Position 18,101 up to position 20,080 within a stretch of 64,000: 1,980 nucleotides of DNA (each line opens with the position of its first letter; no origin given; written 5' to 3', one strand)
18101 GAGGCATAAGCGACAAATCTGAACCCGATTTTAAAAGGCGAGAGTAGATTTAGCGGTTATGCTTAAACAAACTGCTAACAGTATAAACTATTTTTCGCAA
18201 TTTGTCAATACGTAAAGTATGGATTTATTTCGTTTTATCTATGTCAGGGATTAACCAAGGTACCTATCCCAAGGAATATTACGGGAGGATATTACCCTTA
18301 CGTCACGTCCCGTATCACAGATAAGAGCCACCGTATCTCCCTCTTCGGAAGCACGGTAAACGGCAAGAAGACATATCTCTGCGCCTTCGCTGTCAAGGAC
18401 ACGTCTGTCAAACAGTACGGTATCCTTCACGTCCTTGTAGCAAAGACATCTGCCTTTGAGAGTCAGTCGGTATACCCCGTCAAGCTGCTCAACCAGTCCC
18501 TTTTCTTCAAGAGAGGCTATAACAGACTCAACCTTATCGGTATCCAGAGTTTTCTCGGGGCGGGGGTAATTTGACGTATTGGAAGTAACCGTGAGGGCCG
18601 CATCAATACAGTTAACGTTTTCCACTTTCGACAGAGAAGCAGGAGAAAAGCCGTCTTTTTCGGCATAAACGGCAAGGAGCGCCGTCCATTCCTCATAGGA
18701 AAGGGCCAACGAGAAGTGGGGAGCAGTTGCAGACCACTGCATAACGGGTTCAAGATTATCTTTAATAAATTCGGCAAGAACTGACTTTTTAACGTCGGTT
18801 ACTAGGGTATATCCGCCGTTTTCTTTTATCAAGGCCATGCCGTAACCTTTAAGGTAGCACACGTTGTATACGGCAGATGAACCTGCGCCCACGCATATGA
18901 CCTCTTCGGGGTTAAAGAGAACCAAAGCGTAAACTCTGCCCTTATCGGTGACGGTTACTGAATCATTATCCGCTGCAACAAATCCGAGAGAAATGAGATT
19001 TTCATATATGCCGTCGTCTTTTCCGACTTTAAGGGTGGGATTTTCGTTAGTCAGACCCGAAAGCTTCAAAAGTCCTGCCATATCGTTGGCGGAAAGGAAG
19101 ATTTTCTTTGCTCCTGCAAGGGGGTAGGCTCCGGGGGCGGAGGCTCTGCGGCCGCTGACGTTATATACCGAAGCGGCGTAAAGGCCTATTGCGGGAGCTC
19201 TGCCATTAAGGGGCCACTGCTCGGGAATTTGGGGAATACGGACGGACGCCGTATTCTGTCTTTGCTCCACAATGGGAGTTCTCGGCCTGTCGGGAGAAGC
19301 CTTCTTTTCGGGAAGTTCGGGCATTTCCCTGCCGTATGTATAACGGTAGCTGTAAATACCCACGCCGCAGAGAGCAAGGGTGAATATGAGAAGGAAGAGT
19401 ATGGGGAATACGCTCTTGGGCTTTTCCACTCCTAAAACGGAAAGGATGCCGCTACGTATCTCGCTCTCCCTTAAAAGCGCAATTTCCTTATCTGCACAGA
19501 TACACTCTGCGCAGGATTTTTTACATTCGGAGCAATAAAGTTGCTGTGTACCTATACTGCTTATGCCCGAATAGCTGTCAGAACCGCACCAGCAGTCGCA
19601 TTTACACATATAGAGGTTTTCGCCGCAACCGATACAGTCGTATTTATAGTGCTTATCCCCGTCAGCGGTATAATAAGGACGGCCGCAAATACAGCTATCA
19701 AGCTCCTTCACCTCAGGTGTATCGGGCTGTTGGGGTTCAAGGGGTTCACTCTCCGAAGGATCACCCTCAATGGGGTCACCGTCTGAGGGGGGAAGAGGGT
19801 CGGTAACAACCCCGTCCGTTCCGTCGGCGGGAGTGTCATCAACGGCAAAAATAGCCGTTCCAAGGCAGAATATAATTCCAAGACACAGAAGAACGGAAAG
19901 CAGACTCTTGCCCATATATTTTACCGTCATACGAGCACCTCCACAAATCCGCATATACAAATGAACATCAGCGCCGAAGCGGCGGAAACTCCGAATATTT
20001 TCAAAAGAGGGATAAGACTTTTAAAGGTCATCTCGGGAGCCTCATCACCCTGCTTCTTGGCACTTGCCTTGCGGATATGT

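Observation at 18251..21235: Translationally coupled three-gene membrane operon with a hyper-Cys-rich ectodomain protein and no recognisable family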

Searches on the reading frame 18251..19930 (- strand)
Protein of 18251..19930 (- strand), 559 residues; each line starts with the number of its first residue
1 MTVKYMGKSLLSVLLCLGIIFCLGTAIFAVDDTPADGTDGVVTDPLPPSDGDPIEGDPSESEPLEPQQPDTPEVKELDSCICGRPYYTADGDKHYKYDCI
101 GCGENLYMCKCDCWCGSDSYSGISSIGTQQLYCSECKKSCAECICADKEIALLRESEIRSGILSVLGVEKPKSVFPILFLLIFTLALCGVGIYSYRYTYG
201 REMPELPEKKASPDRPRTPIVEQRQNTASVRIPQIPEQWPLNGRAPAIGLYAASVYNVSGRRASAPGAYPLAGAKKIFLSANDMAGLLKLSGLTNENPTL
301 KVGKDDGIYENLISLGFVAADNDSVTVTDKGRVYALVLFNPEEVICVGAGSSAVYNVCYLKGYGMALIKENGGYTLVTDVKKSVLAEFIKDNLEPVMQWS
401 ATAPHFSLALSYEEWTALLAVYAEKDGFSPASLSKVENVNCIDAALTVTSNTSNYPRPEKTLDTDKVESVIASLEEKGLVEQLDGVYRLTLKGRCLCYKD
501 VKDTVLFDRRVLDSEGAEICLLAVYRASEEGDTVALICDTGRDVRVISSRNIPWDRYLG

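Call 3: search_protein_families(library=pfam, proteins=[window:18251-19930:-], max_evalue=1)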
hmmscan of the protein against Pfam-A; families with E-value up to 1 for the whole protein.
window:18251-19930:- (559 aa): 5 families
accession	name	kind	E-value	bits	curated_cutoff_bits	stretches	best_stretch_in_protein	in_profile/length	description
PF14947.12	HTH_45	-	0.00012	22.5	25.5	1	462-496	31-65/77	Winged helix-turn-helix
PF06969.22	HemN_C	-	0.00038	20.9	24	1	470-495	41-66/67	HemN C-terminal domain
PF25213.1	HVO_A0261_N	-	0.017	15.4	35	1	471-496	45-70/86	HVO_A0261 N-terminal domain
PF18612.7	Bac_A_amyl_C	-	0.098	12.8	25.9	1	295-329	30-64/69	Bacterial Alpha amylase C-terminal domain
PF23589.2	WH_AprA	-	0.3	12.1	27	0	305-335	38-68/94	AprA winged helix domain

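Call 4: search_protein_families(library=ncbifam, proteins=[window:18251-19930:-], max_evalue=1)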
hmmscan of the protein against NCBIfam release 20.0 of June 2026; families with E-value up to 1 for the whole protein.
window:18251-19930:- (559 aa): 1 family
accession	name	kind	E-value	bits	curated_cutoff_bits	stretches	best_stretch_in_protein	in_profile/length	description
NF053610.1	Sso10a_fam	subfamily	5.2e-05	23.2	60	1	462-494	29-61/64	Sso10a family chromatin protein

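Call 6: find_homologous_proteins(query=window:18251-19930:-)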
Query window:18251-19930:- (559 aa): 10 proteins with E <= 0.001 among 8000 candidates.
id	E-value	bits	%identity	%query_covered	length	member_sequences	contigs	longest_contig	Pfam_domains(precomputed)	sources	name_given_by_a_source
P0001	0.0e+0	1211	94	100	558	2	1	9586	-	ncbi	-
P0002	0.0e+0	1095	86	100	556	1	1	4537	-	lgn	-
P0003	0.0e+0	1063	83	100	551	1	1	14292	-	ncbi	-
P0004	6.5e-295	997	78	100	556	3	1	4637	-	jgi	jgi:hypothetical protein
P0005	9.1e-206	703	54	100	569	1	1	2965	-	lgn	-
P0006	1.2e-169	584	51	99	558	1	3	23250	-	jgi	-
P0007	3.0e-167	576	50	98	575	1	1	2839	-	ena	-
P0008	2.4e-130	454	41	98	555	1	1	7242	-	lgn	-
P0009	2.3e-78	282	51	49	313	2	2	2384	-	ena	-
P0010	6.9e-59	218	28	87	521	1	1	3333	-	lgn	-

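Call 7: find_encoding_contigs(protein=window:18251-19930:-, flank=8000)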
Protein window:18251-19930:- (559 aa): no gene with exactly this product is on record in the collection.

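Call 9: find_related_loci(query=A1, collection=genome_contigs, flank=10000)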
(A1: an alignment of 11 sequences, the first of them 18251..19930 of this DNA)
Query A1 (559 aa) in genome_contigs; peptide patterns used: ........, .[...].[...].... (x = any residue, [..] = any of these).
376 stretches matched a pattern; 6 encode a relative of the query (tblastn E <= 1e-3); 6 distinct loci.
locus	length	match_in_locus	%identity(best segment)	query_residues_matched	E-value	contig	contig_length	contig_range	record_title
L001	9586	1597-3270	94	1-559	0e+0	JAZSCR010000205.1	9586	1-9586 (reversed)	MAG: Eubacteriales bacterium isolate T1900044604_TS20190070.MAGScoT_cleanbin_000028 SGB_718_k141_308389, whole genome sh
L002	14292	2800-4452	83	1-559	0e+0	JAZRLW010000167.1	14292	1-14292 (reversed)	MAG: Eubacteriales bacterium isolate T1900045429_YK20190120.MAGScoT_cleanbin_000023 SGB_7087_k141_1608719, whole genome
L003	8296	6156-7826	30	3-558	6e-80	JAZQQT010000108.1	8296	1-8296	MAG: Eubacteriales bacterium isolate T1900045235_TH20190005.MAGScoT_cleanbin_000026 SGB_5436_k141_1553000, whole genome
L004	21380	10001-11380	27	55-559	6e-35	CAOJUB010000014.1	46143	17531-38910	MAG TPA_asm: uncultured Clostridia bacterium isolate SRR15730554_bin.7_metawrap_v1.3_MAG genome assembly, contig: NODE.8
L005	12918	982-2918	36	79-558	2e-25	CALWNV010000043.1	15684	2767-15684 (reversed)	MAG: uncultured Clostridia bacterium isolate BRZ_P__bin18 genome assembly, contig: BRZ_P__NODE_3749_length_15684_cov_4.1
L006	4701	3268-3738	33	45-203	1e-24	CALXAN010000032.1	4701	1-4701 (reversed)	MAG: uncultured Clostridia bacterium isolate E0_RP0__bin41 genome assembly, contig: E0_RP0__k127_1053363, whole genome s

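Call 10: find_encoding_contigs(protein=P0006, flank=8000)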
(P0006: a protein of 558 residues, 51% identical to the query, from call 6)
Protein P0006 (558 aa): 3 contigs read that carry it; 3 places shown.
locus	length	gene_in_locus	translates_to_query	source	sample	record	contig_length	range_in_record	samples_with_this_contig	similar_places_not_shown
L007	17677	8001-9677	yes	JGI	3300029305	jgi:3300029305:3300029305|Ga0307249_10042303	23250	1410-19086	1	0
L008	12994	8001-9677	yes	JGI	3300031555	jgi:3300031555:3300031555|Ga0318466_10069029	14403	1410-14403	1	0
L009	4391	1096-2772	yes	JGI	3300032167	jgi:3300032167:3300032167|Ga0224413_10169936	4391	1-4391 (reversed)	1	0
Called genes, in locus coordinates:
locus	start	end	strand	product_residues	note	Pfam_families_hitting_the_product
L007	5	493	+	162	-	PF09419:PGP_phosphatase (faint), PF13419:HAD_2 (weak), PF00702:Hydrolase (weak), PF13242:Hydrolase_like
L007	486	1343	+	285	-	PF01261:AP_endonuc_2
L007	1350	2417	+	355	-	PF01321:Creatinase_N, PF00557:Peptidase_M24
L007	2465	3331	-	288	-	PF02588:YitT_membrane, PF10035:DUF2179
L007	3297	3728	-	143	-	PF00636:Ribonuclease_3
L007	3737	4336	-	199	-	PF21176:RecR_HhH, PF02132:RecR_ZnF, PF13662:Toprim_4, PF01751:Toprim, PF21175:RecR_C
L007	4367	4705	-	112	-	PF02575:YbaB_DNA_bd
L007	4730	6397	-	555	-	PF13177:DNA_pol3_delta2, PF00004:AAA, PF13401:AAA_22 (faint), PF22608:DNAX_ATPase_lid (weak), PF12169:DNA_pol3_gamma3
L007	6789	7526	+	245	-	-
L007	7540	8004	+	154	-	-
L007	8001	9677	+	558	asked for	-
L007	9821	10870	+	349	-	-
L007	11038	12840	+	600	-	PF12708:Pect-lyase_RHGA_epim (weak), PF00295:Glyco_hydro_28, PF12708:Pect-lyase_RHGA_epim (weak), PF13229:Beta_helix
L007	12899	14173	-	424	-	PF00795:CN_hydrolase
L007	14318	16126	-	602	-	PF12708:Pect-lyase_RHGA_epim, PF00295:Glyco_hydro_28, PF13229:Beta_helix (weak)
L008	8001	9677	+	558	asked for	-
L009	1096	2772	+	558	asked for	-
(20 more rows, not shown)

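Call 19: search_solved_structures(query=A1, max_evalue=10)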
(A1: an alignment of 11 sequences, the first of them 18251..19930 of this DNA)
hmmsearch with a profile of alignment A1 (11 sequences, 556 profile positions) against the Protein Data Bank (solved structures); distinct sequences matched with E-value up to 10: 1.
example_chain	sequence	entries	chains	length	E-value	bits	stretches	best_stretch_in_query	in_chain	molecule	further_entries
9uwd_A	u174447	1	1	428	0.55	12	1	160-242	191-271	Prostaglandin D2 receptor,Soluble cytochrome b562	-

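Call 20: search_protein_families(library=padloc, proteins=[window:18251-19930:-], max_evalue=1)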
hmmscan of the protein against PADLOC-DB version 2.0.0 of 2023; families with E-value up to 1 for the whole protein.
window:18251-19930:- (559 aa): 2 families
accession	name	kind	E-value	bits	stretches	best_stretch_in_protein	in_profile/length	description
PDLC02975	WH_III-A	-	0.013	13.9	1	463-497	31-65/103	-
PDLC01879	CARF3--CARF_TM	-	0.052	11.2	1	398-496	144-216/222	-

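Call 21: search_protein_families(library=phrogs, proteins=[window:18251-19930:-], max_evalue=1)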
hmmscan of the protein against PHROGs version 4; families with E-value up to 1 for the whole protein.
window:18251-19930:- (559 aa): 2 families
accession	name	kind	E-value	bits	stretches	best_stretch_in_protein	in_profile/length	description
phrog_2440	-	transcription regulation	0.046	14.6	1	463-494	58-92/126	transcriptional regulator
phrog_5685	-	unknown function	0.22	13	1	78-130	15-69/97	-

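Call 24: predict_structure(alignment_id=A1)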
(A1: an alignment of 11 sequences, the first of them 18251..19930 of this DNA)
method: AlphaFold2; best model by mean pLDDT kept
length: 559 residues; sequences in the alignment: 11
mean_pLDDT: 59.7   pTM: 0.50
mean pLDDT of the five models: 59.7, 59.3, 56.5, 55.3, 49.4
residues with pLDDT >= 90: 61; 70-90: 171; 50-70: 102; < 50: 225
segments of 3 or more residues with pLDDT < 50: 1-6, 23-173, 199-238, 261-269, 394-401, 551-559
pLDDT, mean of each block of 10 residues (from residue 1): 51 68 42 26 29 33 30 29 33 32 30 27 26 42 40 36 32 54 72 60 36 32 28 44 72 69 39 74 92 86 80 91 86 90 73 73 81 83 66 47 72 91 79 84 73 75 87 93 88 77 71 60 66 75 78 42
secondary structure, 60 per line:
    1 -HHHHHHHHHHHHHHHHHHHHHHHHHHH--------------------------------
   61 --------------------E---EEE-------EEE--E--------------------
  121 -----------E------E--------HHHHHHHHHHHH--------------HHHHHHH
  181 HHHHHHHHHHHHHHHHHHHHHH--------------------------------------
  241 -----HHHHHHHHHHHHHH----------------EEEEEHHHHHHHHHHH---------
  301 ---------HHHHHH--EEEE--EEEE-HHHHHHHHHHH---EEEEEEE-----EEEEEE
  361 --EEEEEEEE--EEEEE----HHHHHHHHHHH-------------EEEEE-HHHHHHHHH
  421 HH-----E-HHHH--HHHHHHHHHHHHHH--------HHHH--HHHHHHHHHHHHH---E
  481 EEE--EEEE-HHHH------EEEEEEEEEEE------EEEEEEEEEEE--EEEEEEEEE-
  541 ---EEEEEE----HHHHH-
elements in order: H2-28 E85-87 E95-97 H148-159 H174-202 H246-259 E276-280 H281-291 H310-315 E318-321 E324-327 H329-339 E343-349 E355-360 E363-370 E373-377 H382-392 E406-410 H412-422 H430-433 H436-449 H458-461 H464-476 E480-483 E486-489 H491-494 E501-511 E518-528 E531-539 E544-549 H554-558

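Call 26: search_protein_representatives(alignment_id=A1)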
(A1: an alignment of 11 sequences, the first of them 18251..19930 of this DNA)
Query: 11 sequences, 556 profile positions. Proteins with E-value up to 0.001 (for the whole library): 44; up to 1e-10: 27; up to 1e-30: 13. The best 44 are listed.
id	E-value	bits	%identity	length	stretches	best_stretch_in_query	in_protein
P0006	9.9e-266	899.2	-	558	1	2-556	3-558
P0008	1.3e-232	789.8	-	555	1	3-556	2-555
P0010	4.1e-203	692.5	-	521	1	1-556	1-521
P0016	1.5e-116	406.8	-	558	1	8-555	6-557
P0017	3.9e-71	256.8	-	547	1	56-555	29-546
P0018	1.1e-50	189.3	-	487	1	43-504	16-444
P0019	1.3e-44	169.2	-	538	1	76-556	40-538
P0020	9.2e-41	156.6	-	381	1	6-251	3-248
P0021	7.5e-38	147.0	-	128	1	1-103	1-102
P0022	1.1e-35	139.9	-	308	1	60-228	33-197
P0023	5.1e-35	137.6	-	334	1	6-248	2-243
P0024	3.4e-34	134.9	-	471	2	75-221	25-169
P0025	1.3e-33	133.0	-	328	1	7-242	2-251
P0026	1.3e-29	119.8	-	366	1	70-237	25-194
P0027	1.7e-28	116.1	-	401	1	8-235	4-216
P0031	9.8e-26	107.0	-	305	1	67-194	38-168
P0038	6.6e-14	67.9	-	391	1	77-150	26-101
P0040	1.8e-10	56.6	-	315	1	292-556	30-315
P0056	3.9e-04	35.7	-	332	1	277-480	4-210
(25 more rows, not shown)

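Call 29: find_encoding_contigs(protein=P0040, flank=8000, max_places=3)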
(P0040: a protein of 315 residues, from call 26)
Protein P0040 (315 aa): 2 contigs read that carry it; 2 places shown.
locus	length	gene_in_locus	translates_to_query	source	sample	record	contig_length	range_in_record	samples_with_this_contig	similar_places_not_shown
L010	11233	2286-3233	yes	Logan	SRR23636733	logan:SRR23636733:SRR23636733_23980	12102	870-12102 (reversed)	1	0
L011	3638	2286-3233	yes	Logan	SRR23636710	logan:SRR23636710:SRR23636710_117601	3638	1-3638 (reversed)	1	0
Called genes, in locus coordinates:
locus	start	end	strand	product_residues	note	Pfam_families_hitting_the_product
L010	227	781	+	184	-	-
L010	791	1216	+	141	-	-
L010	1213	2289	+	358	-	-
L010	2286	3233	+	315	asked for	-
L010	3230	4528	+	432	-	PF07690:MFS_1, PF12832:MFS_1_like, PF13347:MFS_2, PF03209:PUCC (faint), PF07690:MFS_1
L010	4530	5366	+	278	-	PF03009:GDPD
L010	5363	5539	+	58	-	-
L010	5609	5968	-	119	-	PF00717:Peptidase_S24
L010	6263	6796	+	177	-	PF02545:Maf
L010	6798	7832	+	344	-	PF06723:MreB_Mbl, PF00022:Actin (faint), PF00012:HSP70 (weak), PF14450:FtsA (weak)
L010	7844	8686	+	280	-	PF04085:MreC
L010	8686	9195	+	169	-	PF04093:MreD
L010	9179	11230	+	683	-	PF03717:PBP_dimer, PF00905:Transpeptidase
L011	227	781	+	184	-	-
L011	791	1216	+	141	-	-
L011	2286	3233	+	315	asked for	-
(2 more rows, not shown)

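Call 30: find_encoding_contigs(protein=P0056, flank=8000, max_places=3)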
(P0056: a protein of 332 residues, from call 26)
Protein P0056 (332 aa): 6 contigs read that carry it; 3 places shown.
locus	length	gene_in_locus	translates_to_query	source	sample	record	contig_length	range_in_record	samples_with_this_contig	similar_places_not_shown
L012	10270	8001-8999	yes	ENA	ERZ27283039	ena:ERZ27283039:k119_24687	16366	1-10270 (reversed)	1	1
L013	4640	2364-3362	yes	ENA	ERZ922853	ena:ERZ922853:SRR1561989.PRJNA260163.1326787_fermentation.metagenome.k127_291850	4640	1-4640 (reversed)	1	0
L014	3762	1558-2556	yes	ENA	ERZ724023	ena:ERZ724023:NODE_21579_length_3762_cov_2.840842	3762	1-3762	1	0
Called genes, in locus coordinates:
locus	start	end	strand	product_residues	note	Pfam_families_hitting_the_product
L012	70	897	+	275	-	PF01261:AP_endonuc_2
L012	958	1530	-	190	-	PF02463:SMC_N (faint), PF13476:AAA_23 (faint), PF00005:ABC_tran, PF13304:AAA_21 (faint)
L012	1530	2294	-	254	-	PF00528:BPD_transp_1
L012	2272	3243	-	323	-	PF13379:NMT1_2, PF02621:VitK2_biosynth, PF12974:Phosphonate-bd, PF09084:NMT1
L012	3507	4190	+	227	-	-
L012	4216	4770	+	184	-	-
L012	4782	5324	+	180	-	-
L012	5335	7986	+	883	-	-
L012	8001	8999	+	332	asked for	PF13240:Zn_Ribbon_1 (weak)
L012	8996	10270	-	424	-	?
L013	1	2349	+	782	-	?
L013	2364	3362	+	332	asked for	PF13240:Zn_Ribbon_1 (weak)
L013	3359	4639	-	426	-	?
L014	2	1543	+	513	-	?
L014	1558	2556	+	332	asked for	PF13240:Zn_Ribbon_1 (weak)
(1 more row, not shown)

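Call 33: search_protein_families(library=pfam, proteins=[L012:3507-4190:+, L012:4216-4770:+, L012:4782-5324:+, L012:5335-7986:+, L012:8001-8999:+, L010:227-781:+, L010:791-1216:+, L010:1213-2289:+, L003:5075-5683:+, L004:8658-9470:+], max_evalue=1)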
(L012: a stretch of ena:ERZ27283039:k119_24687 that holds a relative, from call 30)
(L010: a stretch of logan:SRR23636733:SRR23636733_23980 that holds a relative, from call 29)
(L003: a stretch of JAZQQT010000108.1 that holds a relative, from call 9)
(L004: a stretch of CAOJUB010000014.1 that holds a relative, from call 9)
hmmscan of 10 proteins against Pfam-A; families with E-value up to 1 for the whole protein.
L012:3507-4190:+ (227 aa): 5 families
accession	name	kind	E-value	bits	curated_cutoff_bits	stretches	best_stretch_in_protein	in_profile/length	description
PF18912.6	DZR_2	-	0.0063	16.8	27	1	3-25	24-47/56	Double zinc ribbon domain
PF01757.29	Acyl_transf_3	-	0.017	14.6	31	1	57-118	205-266/326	Acyltransferase domain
PF14537.11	Cytochrom_c3_2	-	0.04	14.8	25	1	193-221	49-77/79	Cytochrome c3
PF13240.11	Zn_Ribbon_1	-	0.052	13.8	25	1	2-23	1-22/23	zinc-ribbon domain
PF12773.13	DZR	-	0.08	13.6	27.3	1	3-23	1-21/45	Double zinc ribbon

L012:4216-4770:+ (184 aa): 2 families
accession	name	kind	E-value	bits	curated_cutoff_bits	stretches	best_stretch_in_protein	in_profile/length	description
PF04893.22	Yip1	-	5.8e-05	23.5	28.6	1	16-179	4-171/173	Yip1 domain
PF20563.3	DUF6773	-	0.015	15.5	27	1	30-97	85-151/163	Family of unknown function (DUF6773)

L012:4782-5324:+ (180 aa): 4 families
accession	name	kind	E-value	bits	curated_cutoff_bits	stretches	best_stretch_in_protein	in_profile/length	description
PF07895.16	DUF1673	-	0.029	14.7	30.4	1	20-109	70-151/204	Protein of unknown function (DUF1673)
PF04932.20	Wzy_C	-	0.041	14.1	31.7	1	21-76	23-79/149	O-Antigen ligase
PF06942.17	GlpM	-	0.056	14.4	25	0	71-126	43-98/107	GlpM protein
PF01899.21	MNHE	-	0.21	11.8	27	1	33-112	11-68/145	Na+/H+ ion antiporter subunit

L012:5335-7986:+ (883 aa): 1 family
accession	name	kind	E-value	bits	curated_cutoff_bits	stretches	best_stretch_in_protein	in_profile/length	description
PF07127.16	Nodulin_late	-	0.15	12.9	30.4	1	38-56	4-22/54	Late nodulin domain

L012:8001-8999:+ (332 aa): 7 families
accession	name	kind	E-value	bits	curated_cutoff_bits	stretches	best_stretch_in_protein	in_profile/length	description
PF13240.11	Zn_Ribbon_1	-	3e-06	27.3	25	1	310-332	1-23/23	zinc-ribbon domain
PF13248.11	Zn_ribbon_3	-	4e-05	23.3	27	1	311-332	5-26/26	zinc-ribbon domain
PF17032.10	Zn_ribbon_15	-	0.0032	18.7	28.9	1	297-329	40-73/73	zinc-ribbon family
PF12773.13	DZR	-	0.0038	17.8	27.3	1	311-332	1-22/45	Double zinc ribbon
PF04032.22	Rpr2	-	0.14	12.8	29.3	1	299-326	34-63/90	RNAse P Rpr2/Rpp21/SNM1 subunit domain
PF18912.6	DZR_2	-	0.26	11.6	27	1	297-331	13-45/56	Double zinc ribbon domain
PF14803.11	Zn_ribbon_Nudix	-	0.5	10.8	25.6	0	309-317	1-9/34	Nudix N-terminal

L010:227-781:+ (184 aa): 3 families
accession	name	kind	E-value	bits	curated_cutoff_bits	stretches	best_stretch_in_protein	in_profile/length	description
PF01569.27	PAP2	-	0.0064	16.7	27.2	1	27-78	77-124/130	PAP2 superfamily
PF09843.14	DUF2070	-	0.16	10.7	30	1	25-176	11-145/561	Predicted membrane protein (DUF2070)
PF11812.13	DUF3333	-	0.24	12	26.5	1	71-95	26-50/151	Domain of unknown function (DUF3333)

L010:791-1216:+ (141 aa): 2 families
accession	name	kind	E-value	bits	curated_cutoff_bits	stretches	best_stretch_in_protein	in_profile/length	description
PF11992.13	TgpA_N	-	0.49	9.8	30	1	34-133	72-178/333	TgpA N-terminal domain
PF04247.17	SirB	-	0.83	10.2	30.9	0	11-55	50-94/120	Invasion gene expression up-regulator, SirB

L010:1213-2289:+ (358 aa): 3 families
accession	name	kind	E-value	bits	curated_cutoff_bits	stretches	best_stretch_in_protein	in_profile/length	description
PF15086.11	UPF0542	-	0.0016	18.7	27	1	117-159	18-61/68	Uncharacterised protein family UPF0542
PF02936.19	COX4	-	0.08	13.4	26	1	119-166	78-125/138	Cytochrome c oxidase subunit IV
PF05961.16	Chordopox_A13L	-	0.21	12.3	24.1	1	117-166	4-56/69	Chordopoxvirus A13L protein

L003:5075-5683:+ (202 aa): 1 family
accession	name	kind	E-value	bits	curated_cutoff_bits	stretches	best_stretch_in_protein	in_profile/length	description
PF04893.22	Yip1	-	0.33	11.3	28.6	1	50-196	23-171/173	Yip1 domain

L004:8658-9470:+ (270 aa): 0 families
